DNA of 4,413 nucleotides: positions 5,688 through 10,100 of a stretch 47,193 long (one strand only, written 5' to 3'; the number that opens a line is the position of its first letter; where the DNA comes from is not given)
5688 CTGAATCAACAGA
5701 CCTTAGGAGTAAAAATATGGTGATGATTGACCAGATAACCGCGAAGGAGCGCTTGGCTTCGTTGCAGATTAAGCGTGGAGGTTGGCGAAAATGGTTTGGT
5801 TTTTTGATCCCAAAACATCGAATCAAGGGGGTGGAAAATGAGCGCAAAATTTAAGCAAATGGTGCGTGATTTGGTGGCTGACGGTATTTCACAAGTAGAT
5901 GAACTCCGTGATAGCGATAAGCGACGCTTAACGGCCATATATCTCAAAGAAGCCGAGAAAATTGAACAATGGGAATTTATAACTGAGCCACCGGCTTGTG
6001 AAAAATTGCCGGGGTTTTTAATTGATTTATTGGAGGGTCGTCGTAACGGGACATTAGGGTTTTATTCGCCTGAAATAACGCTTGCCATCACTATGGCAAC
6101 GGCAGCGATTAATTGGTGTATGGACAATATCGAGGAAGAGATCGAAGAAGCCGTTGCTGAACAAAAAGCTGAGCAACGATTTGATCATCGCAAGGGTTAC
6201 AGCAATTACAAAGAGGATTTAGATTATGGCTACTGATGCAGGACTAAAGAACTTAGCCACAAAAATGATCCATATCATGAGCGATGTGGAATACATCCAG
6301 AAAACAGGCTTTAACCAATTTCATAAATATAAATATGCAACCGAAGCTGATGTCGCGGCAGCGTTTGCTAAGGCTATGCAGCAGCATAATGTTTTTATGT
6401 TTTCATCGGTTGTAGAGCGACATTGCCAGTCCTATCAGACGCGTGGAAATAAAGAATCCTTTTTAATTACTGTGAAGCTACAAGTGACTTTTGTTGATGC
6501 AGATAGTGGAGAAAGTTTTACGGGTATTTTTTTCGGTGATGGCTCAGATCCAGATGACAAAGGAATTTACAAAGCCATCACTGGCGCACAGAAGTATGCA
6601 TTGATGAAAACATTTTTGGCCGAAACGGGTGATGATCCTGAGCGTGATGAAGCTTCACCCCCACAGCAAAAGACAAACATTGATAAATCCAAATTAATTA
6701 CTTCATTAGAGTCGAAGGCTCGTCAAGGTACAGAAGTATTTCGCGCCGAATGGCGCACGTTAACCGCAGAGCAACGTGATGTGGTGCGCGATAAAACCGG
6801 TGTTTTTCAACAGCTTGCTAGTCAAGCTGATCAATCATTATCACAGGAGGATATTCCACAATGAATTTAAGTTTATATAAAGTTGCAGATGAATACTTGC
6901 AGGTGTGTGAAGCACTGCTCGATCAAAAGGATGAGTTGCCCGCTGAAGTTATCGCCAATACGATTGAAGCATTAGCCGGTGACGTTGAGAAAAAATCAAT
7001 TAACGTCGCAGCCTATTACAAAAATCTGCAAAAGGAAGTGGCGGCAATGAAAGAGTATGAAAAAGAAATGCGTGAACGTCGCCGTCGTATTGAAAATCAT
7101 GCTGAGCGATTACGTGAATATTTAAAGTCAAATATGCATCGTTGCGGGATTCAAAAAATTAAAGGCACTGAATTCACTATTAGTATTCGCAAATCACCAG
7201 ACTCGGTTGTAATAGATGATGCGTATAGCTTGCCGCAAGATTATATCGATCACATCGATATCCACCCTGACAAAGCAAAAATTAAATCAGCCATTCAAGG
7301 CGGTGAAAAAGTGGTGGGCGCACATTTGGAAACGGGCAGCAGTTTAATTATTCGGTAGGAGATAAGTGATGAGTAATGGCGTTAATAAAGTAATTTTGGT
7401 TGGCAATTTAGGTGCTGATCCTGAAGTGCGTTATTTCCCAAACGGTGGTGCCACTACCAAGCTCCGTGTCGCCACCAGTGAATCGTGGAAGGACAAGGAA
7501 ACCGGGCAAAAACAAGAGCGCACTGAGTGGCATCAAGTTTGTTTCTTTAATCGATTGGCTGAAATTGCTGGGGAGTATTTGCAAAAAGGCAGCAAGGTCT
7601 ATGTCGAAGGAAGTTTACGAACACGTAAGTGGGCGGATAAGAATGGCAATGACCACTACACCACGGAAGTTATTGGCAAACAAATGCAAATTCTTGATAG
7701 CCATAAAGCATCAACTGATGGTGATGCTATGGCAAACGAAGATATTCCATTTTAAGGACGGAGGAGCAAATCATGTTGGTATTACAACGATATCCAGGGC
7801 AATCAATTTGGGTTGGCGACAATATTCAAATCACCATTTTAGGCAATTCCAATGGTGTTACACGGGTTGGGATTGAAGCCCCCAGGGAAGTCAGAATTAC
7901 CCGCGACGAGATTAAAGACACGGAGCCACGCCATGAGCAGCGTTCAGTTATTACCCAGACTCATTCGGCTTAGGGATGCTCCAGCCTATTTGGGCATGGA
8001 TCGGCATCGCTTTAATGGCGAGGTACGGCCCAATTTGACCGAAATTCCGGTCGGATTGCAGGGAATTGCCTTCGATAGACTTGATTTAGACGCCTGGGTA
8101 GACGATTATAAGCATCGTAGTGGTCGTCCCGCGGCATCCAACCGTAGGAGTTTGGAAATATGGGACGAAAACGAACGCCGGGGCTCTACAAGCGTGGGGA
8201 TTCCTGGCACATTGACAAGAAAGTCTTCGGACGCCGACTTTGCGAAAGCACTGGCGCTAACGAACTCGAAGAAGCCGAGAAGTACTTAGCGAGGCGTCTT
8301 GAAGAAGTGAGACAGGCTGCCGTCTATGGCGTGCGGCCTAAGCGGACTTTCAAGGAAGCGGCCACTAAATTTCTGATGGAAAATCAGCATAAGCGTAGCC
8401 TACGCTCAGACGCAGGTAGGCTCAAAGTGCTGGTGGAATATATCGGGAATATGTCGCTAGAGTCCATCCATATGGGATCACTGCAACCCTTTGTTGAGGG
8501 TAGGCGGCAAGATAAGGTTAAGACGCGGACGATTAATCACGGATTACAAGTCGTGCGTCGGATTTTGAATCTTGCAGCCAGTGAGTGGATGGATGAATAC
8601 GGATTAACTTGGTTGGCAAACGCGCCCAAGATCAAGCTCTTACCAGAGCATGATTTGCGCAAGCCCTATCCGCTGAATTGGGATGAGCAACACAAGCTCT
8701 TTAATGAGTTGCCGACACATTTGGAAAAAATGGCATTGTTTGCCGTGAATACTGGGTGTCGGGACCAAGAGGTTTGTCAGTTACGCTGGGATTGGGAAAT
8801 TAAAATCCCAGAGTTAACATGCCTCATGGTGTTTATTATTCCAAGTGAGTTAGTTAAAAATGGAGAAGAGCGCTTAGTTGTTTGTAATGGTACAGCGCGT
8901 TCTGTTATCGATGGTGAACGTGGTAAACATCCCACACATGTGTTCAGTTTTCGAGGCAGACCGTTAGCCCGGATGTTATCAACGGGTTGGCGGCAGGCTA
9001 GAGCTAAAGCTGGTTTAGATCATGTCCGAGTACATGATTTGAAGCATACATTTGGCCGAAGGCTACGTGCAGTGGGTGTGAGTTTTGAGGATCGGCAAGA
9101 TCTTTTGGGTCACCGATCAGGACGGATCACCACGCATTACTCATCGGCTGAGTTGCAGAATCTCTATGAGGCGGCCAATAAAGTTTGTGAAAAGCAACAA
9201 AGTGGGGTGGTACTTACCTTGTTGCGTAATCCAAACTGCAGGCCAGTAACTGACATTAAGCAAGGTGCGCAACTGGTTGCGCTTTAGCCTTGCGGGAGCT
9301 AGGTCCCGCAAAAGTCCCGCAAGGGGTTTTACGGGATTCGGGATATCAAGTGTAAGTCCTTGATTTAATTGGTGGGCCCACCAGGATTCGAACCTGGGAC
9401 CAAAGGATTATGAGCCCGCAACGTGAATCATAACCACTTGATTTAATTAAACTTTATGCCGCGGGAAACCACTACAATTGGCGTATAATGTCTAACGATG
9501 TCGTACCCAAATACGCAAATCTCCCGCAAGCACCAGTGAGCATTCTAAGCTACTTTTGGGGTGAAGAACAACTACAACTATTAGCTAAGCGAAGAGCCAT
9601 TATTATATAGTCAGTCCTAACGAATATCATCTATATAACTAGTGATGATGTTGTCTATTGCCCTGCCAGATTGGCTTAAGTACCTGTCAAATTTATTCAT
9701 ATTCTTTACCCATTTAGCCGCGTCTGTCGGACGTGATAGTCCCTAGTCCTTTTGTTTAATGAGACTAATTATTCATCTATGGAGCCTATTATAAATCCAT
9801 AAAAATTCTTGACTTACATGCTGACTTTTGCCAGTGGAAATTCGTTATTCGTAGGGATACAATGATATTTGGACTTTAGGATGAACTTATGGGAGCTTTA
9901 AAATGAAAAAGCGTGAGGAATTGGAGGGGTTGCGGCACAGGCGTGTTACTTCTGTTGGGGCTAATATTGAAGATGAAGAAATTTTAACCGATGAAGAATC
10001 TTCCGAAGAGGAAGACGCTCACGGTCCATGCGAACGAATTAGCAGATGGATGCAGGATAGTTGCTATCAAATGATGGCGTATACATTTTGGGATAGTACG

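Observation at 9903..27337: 17.4 kb heavy-metal efflux cargo (CopA operon plus two complete RND tripartite pumps) inside a packaging-sized phage genome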

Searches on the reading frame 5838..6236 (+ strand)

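Call 12: search_protein_families(library=phrogs, proteins=[window:5838-6236:+])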
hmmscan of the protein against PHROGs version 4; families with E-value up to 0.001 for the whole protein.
window:5838-6236:+ (132 aa): 0 families

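Call 37: search_protein_families(library=pfam, proteins=[window:5838-6236:+], max_evalue=0.1)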
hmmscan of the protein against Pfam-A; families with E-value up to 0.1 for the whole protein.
window:5838-6236:+ (132 aa): 1 family
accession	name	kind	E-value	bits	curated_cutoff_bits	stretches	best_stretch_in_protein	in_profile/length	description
PF21740.2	DUF6866_C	-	0.062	13.5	27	0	9-41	85-117/182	Family of unknown function (DUF6866) C-terminal domain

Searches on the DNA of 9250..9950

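Call 46: search_rna_families(source=window, start=9250, end=9950, threshold=evalue, max_evalue=10, show_alignments=2)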
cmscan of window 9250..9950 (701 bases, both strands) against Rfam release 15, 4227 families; matches with E-value up to 10: 7.
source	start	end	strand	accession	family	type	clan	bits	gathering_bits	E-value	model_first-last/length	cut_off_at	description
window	9373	9417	-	RF00005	tRNA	Gene; tRNA;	CL00001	29.9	29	0.00038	1-71/71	no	tRNA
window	9372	9417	+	RF04354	Plastid-ycf2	Cis-reg;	-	22.1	65.7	0.055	1-75/75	no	Plastid-ycf2 5UTR RNA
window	9374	9417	-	RF01684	mascRNA-menRNA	Gene;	-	19.9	42.5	0.25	1-56/56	no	MALAT1-associated small cytoplasmic RNA/MEN beta RNA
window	9284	9310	-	RF01785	blv_FSE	Cis-reg; frameshift_element;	-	16.7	34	2.2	1-27/27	no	ribosomal frameshift site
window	9262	9336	-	RF02875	AS-pc01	Gene; antisense;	-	16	79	4.4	1-99/99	no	Antisense to pHK01_035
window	9638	9738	+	RF01197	snR39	Gene; snRNA; snoRNA; CD-box;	CL00054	15.9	40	7.3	1-95/95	no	Small nucleolar RNA snR39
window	9373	9411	+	RF04351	Plastid-psbl-rps4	Cis-reg;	-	14.6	68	4.7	1-53/53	no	Plastid-psbl-rps4 3UTR RNA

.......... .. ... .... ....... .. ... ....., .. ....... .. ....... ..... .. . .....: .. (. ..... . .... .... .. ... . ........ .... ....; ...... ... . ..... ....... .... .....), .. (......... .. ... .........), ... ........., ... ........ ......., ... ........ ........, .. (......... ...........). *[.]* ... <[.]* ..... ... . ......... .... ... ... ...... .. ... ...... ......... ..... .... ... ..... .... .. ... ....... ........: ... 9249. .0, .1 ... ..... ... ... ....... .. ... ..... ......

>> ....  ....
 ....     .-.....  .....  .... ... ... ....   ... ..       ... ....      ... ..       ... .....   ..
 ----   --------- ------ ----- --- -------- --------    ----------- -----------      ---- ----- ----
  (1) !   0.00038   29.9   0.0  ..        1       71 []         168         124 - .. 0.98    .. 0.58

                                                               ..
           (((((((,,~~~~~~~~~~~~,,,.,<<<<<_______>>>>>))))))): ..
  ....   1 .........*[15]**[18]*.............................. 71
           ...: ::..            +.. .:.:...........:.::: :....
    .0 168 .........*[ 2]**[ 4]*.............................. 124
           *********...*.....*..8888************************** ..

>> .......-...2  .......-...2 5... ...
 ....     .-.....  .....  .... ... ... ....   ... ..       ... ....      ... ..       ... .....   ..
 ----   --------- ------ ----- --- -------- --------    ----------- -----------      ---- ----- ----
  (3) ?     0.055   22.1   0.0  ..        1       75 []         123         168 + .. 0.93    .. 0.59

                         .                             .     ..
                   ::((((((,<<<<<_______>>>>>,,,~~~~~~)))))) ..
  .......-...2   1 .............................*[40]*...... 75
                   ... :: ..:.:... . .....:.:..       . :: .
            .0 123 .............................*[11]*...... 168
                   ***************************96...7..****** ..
